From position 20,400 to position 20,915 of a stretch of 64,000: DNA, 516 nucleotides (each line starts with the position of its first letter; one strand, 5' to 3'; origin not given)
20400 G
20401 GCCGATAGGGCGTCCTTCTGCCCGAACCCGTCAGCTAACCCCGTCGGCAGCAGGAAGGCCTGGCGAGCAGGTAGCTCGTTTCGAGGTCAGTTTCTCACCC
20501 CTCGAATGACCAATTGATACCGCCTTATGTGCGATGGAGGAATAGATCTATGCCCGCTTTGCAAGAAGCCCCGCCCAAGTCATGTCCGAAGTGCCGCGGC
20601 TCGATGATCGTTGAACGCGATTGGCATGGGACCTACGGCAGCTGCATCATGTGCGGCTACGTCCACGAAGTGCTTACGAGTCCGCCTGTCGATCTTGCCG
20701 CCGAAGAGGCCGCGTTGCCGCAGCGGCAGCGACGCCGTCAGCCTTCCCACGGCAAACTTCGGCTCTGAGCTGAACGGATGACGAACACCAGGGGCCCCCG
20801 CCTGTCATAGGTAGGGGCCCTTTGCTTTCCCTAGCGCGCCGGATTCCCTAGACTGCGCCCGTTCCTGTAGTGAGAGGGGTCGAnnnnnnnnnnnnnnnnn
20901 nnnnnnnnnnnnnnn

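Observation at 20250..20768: c-di-AMP (ydaO-class) riboswitch controlling an uncharacterised zinc-ribbon mini-protein next to the flagellar regulon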

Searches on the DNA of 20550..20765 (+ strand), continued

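Call 83: search_rna_families(sources=[L055, L056, L057, L060, L063, L064, L065, L066, L067, L068, L070, L071, L073, L074, L075, L076, L077, L078, L079, L080], threshold=gathering)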
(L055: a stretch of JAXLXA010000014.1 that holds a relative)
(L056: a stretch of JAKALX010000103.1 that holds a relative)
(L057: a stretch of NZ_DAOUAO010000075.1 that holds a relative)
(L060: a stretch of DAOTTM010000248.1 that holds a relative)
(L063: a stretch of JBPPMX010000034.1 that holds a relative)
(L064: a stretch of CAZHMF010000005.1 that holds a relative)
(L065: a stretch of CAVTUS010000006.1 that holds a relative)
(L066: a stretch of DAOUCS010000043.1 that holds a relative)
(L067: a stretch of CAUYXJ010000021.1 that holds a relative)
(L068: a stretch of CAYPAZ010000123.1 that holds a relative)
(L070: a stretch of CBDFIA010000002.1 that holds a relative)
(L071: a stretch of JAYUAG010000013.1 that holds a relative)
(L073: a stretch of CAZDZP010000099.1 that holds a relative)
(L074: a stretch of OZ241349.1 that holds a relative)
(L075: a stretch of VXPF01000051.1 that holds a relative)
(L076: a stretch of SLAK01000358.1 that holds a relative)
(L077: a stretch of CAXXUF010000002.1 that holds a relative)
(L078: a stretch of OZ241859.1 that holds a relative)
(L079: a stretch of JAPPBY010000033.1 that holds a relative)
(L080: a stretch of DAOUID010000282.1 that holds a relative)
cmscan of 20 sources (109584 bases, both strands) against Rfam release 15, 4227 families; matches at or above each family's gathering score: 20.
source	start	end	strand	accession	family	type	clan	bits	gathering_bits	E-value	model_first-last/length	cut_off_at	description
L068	324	459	+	RF00379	c-di-AMP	Cis-reg; riboswitch;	-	93.6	38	1.6e-20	1-134/134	no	c-di-AMP riboswitch aptamer (ydaO/yuaA leader)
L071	2798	2927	+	RF00379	c-di-AMP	Cis-reg; riboswitch;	-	90.9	38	9e-20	1-134/134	no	c-di-AMP riboswitch aptamer (ydaO/yuaA leader)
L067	2806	2942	+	RF00379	c-di-AMP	Cis-reg; riboswitch;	-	88.2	38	4.9e-19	1-134/134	no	c-di-AMP riboswitch aptamer (ydaO/yuaA leader)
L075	235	370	+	RF00379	c-di-AMP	Cis-reg; riboswitch;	-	88.1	38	5.2e-19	1-134/134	no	c-di-AMP riboswitch aptamer (ydaO/yuaA leader)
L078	2801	2936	+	RF00379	c-di-AMP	Cis-reg; riboswitch;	-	88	38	5.7e-19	1-134/134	no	c-di-AMP riboswitch aptamer (ydaO/yuaA leader)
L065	2778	2921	+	RF00379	c-di-AMP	Cis-reg; riboswitch;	-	87.8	38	6.5e-19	1-134/134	no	c-di-AMP riboswitch aptamer (ydaO/yuaA leader)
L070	2806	2942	+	RF00379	c-di-AMP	Cis-reg; riboswitch;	-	87.5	38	8.1e-19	1-134/134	no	c-di-AMP riboswitch aptamer (ydaO/yuaA leader)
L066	2787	2919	+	RF00379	c-di-AMP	Cis-reg; riboswitch;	-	87.3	38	9.2e-19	1-134/134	no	c-di-AMP riboswitch aptamer (ydaO/yuaA leader)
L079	2801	2936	+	RF00379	c-di-AMP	Cis-reg; riboswitch;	-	87.1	38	1e-18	1-134/134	no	c-di-AMP riboswitch aptamer (ydaO/yuaA leader)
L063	2793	2927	+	RF00379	c-di-AMP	Cis-reg; riboswitch;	-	87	38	1.1e-18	1-134/134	no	c-di-AMP riboswitch aptamer (ydaO/yuaA leader)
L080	1308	1443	+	RF00379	c-di-AMP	Cis-reg; riboswitch;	-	86.9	38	1.1e-18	1-134/134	no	c-di-AMP riboswitch aptamer (ydaO/yuaA leader)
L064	2792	2932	+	RF00379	c-di-AMP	Cis-reg; riboswitch;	-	86.7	38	1.3e-18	1-134/134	no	c-di-AMP riboswitch aptamer (ydaO/yuaA leader)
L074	2799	2936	+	RF00379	c-di-AMP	Cis-reg; riboswitch;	-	86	38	2.1e-18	1-134/134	no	c-di-AMP riboswitch aptamer (ydaO/yuaA leader)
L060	2773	2910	+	RF00379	c-di-AMP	Cis-reg; riboswitch;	-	85.5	38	2.8e-18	1-134/134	no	c-di-AMP riboswitch aptamer (ydaO/yuaA leader)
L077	2802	2938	+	RF00379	c-di-AMP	Cis-reg; riboswitch;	-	85.2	38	3.5e-18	1-134/134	no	c-di-AMP riboswitch aptamer (ydaO/yuaA leader)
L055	2775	2921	+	RF00379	c-di-AMP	Cis-reg; riboswitch;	-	84.1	38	6.9e-18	1-134/134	no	c-di-AMP riboswitch aptamer (ydaO/yuaA leader)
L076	1693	1829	+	RF00379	c-di-AMP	Cis-reg; riboswitch;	-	81.7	38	3.1e-17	1-134/134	no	c-di-AMP riboswitch aptamer (ydaO/yuaA leader)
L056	2778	2917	+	RF00379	c-di-AMP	Cis-reg; riboswitch;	-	80.6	38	6.4e-17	1-134/134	no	c-di-AMP riboswitch aptamer (ydaO/yuaA leader)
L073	2188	2319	+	RF00379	c-di-AMP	Cis-reg; riboswitch;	-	79.1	38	1.7e-16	1-134/134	no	c-di-AMP riboswitch aptamer (ydaO/yuaA leader)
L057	234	376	+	RF00379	c-di-AMP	Cis-reg; riboswitch;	-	72.9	38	9.1e-15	1-134/134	no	c-di-AMP riboswitch aptamer (ydaO/yuaA leader)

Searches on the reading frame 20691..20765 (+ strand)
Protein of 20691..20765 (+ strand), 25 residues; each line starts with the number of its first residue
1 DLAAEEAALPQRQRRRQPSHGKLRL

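Call 70: search_solved_structures(query=window:20691-20765:+, max_evalue=10, show_alignments=3)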
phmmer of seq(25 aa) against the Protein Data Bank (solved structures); distinct sequences matched with E-value up to 10: 0.

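Call 71: search_protein_families(library=pfam, proteins=[window:20691-20765:+], max_evalue=10)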
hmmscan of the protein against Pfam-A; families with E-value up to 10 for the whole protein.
seq(25 aa): 0 families
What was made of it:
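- Tried and rejected: Pfam gave no hit at E up to 10 and PDB phmmer gave none (calls 70, 71), so I dropped it as evidence.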
